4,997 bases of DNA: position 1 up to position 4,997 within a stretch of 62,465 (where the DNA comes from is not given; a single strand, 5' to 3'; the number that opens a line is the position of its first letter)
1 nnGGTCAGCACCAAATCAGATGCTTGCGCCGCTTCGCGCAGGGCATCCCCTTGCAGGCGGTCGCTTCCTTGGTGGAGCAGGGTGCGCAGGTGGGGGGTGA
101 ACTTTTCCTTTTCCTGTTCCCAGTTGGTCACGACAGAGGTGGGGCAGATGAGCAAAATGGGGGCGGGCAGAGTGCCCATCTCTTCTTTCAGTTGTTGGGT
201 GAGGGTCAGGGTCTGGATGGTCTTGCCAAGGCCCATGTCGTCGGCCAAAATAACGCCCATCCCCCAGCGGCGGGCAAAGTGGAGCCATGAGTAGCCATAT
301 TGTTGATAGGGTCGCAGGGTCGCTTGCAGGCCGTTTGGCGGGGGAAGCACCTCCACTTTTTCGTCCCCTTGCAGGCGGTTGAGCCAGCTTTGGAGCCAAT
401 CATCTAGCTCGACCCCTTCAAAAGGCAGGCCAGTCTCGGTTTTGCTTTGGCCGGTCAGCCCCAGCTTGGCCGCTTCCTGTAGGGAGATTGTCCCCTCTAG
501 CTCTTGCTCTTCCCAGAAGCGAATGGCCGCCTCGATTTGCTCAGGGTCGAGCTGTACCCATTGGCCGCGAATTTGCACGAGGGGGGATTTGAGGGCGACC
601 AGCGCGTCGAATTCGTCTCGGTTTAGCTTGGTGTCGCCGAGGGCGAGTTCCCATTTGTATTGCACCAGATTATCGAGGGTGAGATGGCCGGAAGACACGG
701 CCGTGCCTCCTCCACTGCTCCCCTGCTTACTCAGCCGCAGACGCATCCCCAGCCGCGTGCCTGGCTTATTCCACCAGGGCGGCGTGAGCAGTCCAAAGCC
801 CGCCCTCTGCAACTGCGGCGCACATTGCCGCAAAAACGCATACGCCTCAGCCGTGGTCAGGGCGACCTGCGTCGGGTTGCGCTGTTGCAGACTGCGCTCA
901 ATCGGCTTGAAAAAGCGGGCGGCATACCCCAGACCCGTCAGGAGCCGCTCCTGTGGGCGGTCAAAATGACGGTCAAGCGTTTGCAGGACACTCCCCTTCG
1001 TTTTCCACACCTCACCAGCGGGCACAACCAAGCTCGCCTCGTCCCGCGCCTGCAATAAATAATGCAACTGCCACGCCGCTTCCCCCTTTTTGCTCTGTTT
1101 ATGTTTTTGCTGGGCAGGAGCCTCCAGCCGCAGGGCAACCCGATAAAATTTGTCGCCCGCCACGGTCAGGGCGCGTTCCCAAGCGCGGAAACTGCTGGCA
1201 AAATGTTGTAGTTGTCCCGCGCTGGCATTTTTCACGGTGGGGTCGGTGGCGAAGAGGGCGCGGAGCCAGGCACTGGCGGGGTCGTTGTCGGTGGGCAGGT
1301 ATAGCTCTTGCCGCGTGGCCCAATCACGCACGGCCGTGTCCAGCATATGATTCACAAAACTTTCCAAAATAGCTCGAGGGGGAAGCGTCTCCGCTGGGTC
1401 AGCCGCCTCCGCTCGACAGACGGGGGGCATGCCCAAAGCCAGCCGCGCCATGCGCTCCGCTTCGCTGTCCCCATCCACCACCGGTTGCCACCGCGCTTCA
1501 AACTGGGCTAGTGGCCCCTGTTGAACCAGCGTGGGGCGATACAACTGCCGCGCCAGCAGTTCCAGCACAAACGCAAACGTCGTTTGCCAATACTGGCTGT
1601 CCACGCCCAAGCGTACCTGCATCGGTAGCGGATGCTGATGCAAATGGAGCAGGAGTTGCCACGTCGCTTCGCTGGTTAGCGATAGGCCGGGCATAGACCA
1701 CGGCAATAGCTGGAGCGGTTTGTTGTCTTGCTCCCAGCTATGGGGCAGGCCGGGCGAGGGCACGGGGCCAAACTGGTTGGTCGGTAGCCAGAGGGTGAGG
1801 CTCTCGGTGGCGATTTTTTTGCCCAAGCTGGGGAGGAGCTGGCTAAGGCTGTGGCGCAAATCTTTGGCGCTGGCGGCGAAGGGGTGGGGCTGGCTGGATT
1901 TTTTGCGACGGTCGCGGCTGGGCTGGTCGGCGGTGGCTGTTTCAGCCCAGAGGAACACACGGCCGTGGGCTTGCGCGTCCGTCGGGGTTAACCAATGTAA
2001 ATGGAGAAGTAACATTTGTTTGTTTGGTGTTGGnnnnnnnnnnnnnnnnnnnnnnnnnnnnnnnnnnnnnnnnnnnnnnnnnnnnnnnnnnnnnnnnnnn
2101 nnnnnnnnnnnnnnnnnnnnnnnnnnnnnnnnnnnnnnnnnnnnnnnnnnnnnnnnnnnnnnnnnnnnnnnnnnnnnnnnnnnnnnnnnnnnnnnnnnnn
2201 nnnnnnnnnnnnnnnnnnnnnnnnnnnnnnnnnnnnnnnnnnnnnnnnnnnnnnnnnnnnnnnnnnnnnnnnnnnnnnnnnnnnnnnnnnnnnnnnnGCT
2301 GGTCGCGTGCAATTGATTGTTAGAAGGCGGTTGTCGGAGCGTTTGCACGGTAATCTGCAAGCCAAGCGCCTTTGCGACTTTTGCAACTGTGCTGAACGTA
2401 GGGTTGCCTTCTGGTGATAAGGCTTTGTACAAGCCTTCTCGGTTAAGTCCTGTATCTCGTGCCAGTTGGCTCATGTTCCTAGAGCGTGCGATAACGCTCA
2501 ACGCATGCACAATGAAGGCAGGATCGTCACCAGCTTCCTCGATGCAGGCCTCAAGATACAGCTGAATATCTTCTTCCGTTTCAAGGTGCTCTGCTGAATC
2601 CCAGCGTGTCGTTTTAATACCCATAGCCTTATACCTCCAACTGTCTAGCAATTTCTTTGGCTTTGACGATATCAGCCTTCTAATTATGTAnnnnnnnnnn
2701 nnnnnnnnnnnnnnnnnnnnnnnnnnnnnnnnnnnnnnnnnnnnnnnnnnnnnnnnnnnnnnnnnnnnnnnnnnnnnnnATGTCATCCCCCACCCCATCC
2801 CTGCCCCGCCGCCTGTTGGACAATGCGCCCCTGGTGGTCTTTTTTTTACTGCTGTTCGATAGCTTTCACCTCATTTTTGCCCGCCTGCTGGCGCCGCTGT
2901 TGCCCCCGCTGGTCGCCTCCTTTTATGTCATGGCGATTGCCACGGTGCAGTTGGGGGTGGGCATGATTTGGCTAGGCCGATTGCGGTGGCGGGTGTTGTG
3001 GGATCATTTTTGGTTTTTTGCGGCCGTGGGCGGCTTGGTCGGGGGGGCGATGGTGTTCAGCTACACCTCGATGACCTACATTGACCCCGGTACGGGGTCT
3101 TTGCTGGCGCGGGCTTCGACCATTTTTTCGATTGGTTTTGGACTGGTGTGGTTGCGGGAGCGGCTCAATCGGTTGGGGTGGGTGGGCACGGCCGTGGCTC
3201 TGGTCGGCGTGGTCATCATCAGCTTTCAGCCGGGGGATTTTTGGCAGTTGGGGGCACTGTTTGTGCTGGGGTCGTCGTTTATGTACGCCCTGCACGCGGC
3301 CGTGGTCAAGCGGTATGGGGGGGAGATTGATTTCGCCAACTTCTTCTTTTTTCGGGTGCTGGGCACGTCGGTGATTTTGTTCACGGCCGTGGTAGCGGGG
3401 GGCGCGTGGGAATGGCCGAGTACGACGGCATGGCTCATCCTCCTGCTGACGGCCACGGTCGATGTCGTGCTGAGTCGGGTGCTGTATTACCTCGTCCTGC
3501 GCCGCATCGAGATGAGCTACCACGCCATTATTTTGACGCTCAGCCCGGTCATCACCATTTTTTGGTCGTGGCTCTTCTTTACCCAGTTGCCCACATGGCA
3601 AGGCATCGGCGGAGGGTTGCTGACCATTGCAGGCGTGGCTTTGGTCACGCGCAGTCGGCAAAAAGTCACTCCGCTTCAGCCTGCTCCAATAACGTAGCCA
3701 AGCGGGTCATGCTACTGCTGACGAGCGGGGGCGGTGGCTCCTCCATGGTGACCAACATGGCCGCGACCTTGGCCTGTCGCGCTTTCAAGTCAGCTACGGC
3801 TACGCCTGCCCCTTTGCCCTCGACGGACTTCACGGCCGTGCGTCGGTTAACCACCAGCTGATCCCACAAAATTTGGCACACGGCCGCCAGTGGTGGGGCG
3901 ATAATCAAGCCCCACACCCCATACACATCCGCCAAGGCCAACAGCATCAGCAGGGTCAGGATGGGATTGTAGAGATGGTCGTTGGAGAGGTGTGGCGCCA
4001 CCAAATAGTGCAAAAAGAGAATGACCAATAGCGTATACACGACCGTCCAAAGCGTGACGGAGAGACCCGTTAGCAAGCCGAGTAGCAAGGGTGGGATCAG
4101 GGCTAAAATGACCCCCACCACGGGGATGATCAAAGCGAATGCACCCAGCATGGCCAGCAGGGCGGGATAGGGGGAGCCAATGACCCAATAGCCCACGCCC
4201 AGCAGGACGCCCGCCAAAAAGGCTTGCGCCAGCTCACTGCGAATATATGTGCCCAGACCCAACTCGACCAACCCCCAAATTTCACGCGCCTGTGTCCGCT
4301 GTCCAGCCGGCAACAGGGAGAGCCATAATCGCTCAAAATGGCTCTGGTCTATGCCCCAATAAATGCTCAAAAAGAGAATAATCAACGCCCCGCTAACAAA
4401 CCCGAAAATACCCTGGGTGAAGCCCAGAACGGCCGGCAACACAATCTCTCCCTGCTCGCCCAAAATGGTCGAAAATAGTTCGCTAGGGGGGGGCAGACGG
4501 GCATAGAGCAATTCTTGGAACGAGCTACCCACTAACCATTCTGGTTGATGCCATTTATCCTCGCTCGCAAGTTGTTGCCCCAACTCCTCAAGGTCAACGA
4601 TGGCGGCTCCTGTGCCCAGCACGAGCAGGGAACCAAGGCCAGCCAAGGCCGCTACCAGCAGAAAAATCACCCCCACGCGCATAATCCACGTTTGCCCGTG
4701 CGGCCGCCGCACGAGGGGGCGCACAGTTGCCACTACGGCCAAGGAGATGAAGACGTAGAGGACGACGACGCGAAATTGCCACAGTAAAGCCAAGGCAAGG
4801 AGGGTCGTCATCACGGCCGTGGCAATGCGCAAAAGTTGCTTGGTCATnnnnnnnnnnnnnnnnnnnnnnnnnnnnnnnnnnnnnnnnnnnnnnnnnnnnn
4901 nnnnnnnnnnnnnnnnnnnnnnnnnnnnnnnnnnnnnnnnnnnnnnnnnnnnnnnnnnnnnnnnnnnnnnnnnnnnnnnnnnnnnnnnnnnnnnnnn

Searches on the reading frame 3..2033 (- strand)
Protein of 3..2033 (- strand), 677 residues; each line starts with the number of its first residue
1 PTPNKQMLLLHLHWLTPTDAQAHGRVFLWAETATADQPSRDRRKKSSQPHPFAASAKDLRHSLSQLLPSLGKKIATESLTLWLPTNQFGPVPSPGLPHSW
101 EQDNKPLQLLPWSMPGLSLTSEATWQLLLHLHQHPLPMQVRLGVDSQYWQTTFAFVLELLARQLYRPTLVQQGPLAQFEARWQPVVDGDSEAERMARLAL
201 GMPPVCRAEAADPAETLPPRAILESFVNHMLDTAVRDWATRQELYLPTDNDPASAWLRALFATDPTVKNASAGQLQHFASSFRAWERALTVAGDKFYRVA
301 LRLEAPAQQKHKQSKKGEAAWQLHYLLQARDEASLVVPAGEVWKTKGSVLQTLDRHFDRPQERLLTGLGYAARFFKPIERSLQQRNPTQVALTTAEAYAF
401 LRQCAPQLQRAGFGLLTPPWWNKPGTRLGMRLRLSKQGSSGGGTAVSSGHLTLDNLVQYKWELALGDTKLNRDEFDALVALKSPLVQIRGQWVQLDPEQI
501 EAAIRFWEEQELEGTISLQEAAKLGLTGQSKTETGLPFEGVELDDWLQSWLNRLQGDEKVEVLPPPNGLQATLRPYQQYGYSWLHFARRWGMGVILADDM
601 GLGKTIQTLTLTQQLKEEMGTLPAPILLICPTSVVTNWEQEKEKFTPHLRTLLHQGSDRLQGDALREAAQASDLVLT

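Call 37: search_protein_families(library=pfam, proteins=[window:3-2033:-], max_evalue=0.001)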
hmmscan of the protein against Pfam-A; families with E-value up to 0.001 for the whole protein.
window:3-2033:- (677 aa): 2 families
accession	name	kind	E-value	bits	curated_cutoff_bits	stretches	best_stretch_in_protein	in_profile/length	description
PF12419.13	DUF3670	-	2.7e-41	140.9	27.6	1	386-522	2-132/136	SNF2 Helicase protein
PF00176.29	SNF2-rel_dom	-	1.8e-18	67.1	24.9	1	576-661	1-91/290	SNF2-related domain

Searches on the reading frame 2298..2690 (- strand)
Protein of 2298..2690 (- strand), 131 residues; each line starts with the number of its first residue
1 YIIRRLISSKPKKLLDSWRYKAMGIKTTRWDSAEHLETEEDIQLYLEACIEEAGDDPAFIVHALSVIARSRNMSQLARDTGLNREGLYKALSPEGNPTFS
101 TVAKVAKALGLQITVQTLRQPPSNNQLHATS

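Call 39: search_protein_families(library=pfam, proteins=[window:2298-2690:-], max_evalue=0.001)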
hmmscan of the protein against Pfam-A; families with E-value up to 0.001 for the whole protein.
window:2298-2690:- (131 aa): 3 families
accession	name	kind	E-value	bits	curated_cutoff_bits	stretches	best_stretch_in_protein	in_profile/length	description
PF21716.3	dnstrm_HI1420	-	5.3e-25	87.6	27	1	27-116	2-89/90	Probable addiction module antidote protein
PF13443.12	HTH_26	-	4.6e-05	24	22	1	69-113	9-54/63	Cro/C1-type HTH DNA-binding domain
PF01381.28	HTH_3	-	0.00011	22.6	23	1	70-114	7-53/55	Helix-turn-helix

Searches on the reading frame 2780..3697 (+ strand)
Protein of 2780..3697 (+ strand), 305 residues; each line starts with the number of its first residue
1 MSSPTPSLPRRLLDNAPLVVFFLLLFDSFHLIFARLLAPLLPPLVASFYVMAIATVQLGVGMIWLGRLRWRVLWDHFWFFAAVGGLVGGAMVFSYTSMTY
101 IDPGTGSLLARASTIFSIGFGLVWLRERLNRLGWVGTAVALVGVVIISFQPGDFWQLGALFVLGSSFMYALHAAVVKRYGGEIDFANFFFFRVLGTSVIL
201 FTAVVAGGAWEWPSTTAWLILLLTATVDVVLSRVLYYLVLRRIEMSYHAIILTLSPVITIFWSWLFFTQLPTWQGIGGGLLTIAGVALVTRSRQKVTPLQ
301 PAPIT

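Call 37: search_protein_families(library=pfam, proteins=[window:2780-3697:+], max_evalue=0.001)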
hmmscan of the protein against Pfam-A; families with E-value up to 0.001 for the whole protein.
window:2780-3697:+ (305 aa): 2 families
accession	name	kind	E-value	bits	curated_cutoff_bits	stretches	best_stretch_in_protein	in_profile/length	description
PF00892.27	EamA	-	4.8e-28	98.6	28.2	2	157-290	2-134/135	EamA-like transporter family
PF03151.22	TPT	-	5.3e-06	26.5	30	0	67-146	218-289/291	Triose-phosphate Transporter family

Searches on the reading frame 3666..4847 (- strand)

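Call 37: search_protein_families(library=pfam, proteins=[window:3666-4847:-], max_evalue=0.001)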
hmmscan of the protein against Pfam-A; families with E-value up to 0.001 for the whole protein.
window:3666-4847:- (393 aa): 1 family
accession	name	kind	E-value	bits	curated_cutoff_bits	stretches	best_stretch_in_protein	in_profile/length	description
PF01594.21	AI-2E_transport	-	2e-34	119.7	34.3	1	12-330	5-325/327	AI-2E family transporter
